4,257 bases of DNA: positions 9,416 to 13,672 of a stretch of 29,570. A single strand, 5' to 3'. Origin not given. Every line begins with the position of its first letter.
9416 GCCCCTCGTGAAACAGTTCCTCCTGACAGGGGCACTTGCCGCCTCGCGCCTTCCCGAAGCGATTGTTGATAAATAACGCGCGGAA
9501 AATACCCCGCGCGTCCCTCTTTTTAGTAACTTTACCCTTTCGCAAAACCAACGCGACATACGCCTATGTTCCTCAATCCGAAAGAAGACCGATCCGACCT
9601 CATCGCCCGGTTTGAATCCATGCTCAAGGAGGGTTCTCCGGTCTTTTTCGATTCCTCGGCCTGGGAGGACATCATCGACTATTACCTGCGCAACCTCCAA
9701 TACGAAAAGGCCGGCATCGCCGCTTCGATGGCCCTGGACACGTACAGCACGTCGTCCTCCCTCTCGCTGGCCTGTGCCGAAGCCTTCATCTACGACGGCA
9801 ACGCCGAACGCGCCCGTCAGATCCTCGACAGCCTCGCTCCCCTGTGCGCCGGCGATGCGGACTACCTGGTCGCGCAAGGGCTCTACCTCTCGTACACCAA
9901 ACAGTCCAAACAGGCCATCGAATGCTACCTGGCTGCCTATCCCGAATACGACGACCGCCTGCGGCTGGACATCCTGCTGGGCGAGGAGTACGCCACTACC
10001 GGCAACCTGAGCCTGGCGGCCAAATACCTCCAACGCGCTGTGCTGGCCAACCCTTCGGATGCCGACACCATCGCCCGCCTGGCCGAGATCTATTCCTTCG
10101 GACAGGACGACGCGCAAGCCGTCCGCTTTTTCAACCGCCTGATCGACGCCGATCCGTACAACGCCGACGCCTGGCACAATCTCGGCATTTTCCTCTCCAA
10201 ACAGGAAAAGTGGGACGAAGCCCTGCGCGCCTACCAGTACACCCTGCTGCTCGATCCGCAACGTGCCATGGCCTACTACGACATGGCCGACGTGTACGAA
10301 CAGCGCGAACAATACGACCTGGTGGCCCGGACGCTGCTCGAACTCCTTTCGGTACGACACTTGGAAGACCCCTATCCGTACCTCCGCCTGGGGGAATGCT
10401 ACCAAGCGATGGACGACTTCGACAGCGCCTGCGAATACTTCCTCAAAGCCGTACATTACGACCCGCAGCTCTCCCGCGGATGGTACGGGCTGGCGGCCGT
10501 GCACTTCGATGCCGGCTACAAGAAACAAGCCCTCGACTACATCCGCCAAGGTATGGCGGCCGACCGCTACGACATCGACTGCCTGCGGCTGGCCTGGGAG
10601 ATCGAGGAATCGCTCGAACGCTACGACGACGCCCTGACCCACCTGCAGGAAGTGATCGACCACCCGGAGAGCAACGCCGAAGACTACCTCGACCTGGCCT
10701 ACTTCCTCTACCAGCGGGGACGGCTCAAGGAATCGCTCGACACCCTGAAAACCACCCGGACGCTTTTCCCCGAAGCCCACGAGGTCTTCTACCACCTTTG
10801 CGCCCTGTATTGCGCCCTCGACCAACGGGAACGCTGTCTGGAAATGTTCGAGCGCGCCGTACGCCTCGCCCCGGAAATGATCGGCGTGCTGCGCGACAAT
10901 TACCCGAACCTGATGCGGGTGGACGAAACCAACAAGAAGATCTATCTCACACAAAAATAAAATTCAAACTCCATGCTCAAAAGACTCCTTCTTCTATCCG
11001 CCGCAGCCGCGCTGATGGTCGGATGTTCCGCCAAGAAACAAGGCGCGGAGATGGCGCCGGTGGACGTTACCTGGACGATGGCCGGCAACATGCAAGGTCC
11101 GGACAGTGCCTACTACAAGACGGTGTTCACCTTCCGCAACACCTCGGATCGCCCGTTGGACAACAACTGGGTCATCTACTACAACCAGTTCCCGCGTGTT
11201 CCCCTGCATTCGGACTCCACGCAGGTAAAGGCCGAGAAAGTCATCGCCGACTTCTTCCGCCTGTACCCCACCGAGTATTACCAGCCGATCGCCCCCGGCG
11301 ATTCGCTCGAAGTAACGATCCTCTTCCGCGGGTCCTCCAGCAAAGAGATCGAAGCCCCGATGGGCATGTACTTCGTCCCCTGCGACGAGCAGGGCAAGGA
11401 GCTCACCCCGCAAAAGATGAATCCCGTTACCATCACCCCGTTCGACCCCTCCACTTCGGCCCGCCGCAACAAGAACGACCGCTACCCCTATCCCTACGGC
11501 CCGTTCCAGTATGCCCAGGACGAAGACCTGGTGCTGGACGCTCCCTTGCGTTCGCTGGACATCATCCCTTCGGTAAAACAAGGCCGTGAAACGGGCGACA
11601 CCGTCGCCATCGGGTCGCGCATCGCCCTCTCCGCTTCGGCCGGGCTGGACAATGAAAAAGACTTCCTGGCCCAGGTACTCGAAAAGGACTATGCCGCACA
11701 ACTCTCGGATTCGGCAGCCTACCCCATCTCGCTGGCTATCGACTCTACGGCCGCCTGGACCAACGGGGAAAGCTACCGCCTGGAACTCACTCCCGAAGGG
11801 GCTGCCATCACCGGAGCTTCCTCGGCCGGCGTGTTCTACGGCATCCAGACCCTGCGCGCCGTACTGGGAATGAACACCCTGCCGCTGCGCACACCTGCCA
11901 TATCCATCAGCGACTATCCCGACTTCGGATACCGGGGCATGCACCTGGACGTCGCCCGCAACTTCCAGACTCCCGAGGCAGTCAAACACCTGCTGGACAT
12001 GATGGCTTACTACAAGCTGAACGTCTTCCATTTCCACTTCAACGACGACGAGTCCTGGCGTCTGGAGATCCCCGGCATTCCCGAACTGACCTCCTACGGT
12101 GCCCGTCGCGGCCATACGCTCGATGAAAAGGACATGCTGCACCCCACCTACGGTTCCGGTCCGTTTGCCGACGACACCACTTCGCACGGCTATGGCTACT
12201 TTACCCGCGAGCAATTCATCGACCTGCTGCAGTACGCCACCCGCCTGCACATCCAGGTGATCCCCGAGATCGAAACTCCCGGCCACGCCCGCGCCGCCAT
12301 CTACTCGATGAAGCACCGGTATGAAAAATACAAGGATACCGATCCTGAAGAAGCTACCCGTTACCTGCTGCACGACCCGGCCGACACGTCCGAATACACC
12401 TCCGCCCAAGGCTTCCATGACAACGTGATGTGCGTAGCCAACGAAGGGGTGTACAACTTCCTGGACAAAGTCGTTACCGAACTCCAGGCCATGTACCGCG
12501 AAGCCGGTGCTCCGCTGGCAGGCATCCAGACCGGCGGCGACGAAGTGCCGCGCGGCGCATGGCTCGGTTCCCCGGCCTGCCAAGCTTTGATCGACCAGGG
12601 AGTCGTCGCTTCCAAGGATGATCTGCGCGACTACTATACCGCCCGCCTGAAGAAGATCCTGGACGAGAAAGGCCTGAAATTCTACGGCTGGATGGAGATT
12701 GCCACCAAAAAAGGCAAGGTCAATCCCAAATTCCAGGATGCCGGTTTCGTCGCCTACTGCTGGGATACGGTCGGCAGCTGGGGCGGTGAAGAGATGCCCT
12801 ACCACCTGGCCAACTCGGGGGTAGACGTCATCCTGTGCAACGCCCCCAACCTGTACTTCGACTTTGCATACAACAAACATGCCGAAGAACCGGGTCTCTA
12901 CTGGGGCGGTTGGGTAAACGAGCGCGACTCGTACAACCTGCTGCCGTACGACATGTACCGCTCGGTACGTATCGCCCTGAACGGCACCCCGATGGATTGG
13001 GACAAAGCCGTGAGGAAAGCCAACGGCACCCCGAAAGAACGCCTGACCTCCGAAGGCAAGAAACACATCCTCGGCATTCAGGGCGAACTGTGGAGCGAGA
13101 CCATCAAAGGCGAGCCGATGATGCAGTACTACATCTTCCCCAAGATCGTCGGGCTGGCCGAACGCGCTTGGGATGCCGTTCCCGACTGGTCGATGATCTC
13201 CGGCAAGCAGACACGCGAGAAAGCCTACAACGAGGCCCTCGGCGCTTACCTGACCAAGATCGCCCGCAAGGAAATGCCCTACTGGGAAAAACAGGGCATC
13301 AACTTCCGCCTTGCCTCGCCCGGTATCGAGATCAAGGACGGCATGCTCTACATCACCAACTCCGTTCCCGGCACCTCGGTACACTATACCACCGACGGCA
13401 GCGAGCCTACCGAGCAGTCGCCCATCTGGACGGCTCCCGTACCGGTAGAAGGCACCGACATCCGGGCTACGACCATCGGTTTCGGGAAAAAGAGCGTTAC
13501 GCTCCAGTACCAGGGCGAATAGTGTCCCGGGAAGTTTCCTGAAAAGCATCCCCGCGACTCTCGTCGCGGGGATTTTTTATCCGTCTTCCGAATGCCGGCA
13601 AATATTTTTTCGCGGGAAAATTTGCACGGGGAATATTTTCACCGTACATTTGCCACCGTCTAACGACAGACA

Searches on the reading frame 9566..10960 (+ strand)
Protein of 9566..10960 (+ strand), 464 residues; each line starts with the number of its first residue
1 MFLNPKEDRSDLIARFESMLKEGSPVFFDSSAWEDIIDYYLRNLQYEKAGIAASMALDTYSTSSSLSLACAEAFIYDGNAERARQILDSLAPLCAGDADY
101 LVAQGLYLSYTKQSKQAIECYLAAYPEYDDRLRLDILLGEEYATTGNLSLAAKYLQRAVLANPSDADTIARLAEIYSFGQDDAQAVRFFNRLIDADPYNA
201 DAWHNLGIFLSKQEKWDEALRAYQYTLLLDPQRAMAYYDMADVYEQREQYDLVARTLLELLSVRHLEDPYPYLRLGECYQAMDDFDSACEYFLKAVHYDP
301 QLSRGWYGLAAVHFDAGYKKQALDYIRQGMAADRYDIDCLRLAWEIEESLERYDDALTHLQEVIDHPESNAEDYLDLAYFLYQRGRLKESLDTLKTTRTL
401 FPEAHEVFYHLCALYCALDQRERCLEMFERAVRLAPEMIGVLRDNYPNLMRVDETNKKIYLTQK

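Call 14: search_protein_families(library=pfam, proteins=[window:9566-10960:+], max_evalue=0.001)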
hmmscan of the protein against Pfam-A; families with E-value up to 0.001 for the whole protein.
window:9566-10960:+ (464 aa): 19 families
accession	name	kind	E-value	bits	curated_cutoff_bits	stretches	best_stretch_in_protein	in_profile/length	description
PF07719.23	TPR_2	-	4.2e-25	86.2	27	2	200-232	1-33/34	Tetratricopeptide repeat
PF00515.34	TPR_1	-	4.1e-21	74.3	27.8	1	200-232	1-33/34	Tetratricopeptide repeat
PF14559.12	TPR_19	-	1e-20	74.3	25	2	146-205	5-63/68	Tetratricopeptide repeat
PF13428.12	TPR_14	-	1.1e-19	69.4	23.5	0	136-175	5-44/44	Tetratricopeptide repeat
PF13431.12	TPR_17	-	1.2e-17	63.1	24.4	1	188-220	1-33/34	Tetratricopeptide repeat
PF13181.12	TPR_8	-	2.1e-16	59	25.7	1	272-301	4-33/34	Tetratricopeptide repeat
PF13424.12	TPR_12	-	1.4e-14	54.4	30.1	1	200-259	3-70/77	Tetratricopeptide repeat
PF13432.12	TPR_16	-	2.1e-14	54.1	32.7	1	211-251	8-48/65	Tetratricopeptide repeat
PF23914.1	TPR_CcmH_CycH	-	6.9e-13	49.2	42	1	137-229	55-150/158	Cytochrome c-type biogenesis protein H TPR domain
PF13414.12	TPR_11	-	4.2e-12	46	26.8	0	212-246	6-40/42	TPR repeat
PF13174.12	TPR_6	-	8.7e-10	39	26.3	0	272-300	3-31/33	Tetratricopeptide repeat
PF13371.12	TPR_9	-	9.6e-10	38.8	35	1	211-251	6-46/73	Tetratricopeptide repeat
PF13176.12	TPR_7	-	3.8e-09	36.3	27.9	0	202-231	1-32/36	Tetratricopeptide repeat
PF12895.13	ANAPC3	-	3.7e-07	30.8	27.2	1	285-362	5-81/82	Anaphase-promoting complex, cyclosome, subunit 3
PF03704.23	BTAD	-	6e-05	23.9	22.1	0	381-441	72-132/146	Bacterial transcriptional activator domain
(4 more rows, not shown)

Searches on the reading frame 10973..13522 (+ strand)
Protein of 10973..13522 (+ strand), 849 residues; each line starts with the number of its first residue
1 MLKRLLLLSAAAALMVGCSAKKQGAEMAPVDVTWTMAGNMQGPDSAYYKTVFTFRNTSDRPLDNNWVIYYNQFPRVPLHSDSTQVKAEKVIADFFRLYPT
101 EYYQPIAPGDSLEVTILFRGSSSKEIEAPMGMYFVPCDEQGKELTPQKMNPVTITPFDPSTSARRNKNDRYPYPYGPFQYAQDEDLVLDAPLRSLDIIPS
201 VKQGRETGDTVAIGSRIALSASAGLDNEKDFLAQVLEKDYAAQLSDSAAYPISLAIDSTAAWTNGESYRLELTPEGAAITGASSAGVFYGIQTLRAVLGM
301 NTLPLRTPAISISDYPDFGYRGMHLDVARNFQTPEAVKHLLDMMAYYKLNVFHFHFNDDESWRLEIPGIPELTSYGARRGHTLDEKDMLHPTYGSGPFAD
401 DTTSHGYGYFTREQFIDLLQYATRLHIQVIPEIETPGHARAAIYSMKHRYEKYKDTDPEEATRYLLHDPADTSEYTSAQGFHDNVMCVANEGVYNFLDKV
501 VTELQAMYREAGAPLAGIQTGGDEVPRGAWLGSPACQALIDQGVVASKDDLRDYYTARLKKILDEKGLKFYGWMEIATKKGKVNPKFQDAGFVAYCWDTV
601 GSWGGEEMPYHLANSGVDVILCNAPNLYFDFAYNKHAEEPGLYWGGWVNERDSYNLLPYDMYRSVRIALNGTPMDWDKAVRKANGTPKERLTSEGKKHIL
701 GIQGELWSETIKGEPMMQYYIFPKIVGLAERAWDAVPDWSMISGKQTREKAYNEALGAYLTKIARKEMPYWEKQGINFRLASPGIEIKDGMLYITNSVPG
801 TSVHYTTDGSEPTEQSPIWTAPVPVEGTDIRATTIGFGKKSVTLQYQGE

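Call 14: search_protein_families(library=pfam, proteins=[window:10973-13522:+], max_evalue=0.001)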
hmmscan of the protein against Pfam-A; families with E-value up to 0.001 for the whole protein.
window:10973-13522:+ (849 aa): 6 families
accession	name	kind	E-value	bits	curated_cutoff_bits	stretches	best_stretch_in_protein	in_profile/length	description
PF00728.28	Glyco_hydro_20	-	6.3e-87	292.6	22.3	1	318-734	1-346/348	Glycosyl hydrolase family 20, catalytic domain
PF02838.20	Glyco_hydro_20b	-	1.5e-16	61.7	26.1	1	196-315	3-124/124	Glycosyl hydrolase family 20, domain 2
PF13287.12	Fn3_assoc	-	4.2e-10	40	23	1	794-839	3-49/59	Fn3 associated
PF13290.12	CHB_HEX_C_1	-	8.2e-10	38.9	22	1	793-840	13-61/67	Chitobiase/beta-hexosaminidase C-terminal domain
PF03174.19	CHB_HEX_C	-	3.3e-09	37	23.6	1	768-833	2-66/76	Chitobiase/beta-hexosaminidase C-terminal domain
PF03173.19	CHB_HEX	-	3.3e-06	27.3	25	1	44-116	26-98/160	Putative carbohydrate binding domain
